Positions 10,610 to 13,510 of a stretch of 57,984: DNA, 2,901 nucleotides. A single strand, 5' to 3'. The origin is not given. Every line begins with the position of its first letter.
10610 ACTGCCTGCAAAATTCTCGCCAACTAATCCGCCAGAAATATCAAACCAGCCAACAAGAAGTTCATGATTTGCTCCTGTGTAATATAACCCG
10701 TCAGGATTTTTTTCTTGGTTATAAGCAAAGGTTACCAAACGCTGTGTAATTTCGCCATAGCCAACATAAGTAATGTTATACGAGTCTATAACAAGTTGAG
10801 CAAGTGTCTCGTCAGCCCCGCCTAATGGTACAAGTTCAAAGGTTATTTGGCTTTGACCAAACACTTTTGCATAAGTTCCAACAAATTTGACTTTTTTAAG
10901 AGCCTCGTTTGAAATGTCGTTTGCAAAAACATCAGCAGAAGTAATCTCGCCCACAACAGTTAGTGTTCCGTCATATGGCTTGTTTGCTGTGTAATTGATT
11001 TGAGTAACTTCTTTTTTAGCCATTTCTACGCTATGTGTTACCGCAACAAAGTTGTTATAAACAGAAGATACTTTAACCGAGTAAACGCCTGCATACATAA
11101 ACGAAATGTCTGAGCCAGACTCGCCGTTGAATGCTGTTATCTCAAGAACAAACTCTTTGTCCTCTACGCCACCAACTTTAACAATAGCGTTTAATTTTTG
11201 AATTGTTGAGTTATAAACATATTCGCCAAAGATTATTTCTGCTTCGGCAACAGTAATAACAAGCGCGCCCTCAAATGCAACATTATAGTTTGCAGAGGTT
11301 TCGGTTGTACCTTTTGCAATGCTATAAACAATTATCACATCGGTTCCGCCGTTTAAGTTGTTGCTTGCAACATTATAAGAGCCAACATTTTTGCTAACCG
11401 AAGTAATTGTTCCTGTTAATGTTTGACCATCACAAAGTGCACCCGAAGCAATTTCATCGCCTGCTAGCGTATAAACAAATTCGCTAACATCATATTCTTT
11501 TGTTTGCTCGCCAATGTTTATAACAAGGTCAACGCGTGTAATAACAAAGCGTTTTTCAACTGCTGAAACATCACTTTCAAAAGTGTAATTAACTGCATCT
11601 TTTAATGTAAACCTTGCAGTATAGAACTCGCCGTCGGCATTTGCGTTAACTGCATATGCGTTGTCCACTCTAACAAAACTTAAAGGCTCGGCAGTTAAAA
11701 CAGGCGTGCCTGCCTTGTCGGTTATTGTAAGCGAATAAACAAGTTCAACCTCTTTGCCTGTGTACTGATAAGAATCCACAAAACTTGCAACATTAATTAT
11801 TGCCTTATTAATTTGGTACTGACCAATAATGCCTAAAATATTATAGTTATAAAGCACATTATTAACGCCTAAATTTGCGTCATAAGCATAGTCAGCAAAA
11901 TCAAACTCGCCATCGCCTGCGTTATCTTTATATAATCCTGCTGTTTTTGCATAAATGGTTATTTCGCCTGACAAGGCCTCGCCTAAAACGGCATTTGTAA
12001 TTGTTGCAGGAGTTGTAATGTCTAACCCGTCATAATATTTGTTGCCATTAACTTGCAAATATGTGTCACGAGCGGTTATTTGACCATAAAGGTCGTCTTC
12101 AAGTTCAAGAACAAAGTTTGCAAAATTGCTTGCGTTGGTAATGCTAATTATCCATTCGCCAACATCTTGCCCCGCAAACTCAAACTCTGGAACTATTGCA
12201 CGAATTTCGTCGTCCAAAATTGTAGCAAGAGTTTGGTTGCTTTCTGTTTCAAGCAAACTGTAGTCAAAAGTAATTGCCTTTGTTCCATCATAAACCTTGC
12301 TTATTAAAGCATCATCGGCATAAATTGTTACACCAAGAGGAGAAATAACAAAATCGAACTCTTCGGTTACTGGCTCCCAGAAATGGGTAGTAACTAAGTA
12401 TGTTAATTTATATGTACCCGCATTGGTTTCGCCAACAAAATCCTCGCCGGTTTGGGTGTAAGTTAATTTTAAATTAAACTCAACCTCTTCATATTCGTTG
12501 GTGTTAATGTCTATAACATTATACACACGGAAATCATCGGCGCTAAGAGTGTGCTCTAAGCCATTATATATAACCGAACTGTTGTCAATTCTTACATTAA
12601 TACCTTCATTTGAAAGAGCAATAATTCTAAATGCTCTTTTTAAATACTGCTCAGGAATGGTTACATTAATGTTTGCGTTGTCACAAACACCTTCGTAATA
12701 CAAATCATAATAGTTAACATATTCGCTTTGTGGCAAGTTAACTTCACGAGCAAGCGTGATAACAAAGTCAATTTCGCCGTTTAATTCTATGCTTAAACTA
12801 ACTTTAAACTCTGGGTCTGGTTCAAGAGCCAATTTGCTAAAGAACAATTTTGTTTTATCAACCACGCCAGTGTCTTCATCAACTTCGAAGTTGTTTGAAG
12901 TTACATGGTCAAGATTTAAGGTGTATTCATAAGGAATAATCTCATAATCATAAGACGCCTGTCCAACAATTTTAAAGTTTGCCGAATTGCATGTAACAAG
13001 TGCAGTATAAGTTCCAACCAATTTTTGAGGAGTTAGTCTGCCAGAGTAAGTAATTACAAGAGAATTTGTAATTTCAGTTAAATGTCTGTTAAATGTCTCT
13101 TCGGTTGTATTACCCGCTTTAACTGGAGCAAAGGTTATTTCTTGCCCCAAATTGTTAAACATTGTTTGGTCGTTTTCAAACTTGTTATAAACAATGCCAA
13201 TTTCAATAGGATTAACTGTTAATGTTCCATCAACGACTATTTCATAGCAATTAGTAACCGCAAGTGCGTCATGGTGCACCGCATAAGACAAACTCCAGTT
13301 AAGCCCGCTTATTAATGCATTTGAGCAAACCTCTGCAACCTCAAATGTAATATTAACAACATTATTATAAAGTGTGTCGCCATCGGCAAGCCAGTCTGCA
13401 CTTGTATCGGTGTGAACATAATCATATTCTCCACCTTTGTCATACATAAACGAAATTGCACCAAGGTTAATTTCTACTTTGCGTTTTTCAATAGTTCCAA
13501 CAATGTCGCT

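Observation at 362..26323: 26-kb single ORF: 8,653-aa TM-anchored giant surface protein with no known wall-anchoring signal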

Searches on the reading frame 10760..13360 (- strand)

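Call 5: search_protein_families(library=pfam, proteins=[window:10760-13360:-], max_evalue=0.01)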
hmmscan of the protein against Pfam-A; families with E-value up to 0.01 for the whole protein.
window:10760-13360:- (867 aa): 0 families

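Call 34: search_protein_families(library=pfam, proteins=[window:10760-13360:-], max_evalue=5)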
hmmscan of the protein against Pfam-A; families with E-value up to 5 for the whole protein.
window:10760-13360:- (867 aa): 2 families
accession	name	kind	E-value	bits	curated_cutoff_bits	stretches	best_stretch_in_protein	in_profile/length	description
PF08171.16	Mad3_BUB1_II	-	0.024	15.2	21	1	277-308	16-47/68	Mad3/BUB1 homology region 2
PF18657.6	YDG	-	0.027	15.2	25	2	351-402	11-59/85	YDG domain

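Call 100: search_protein_families(library=ncbifam, proteins=[window:10760-13360:-], max_evalue=0.1)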
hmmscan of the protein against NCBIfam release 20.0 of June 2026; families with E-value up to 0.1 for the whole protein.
window:10760-13360:- (867 aa): 0 families
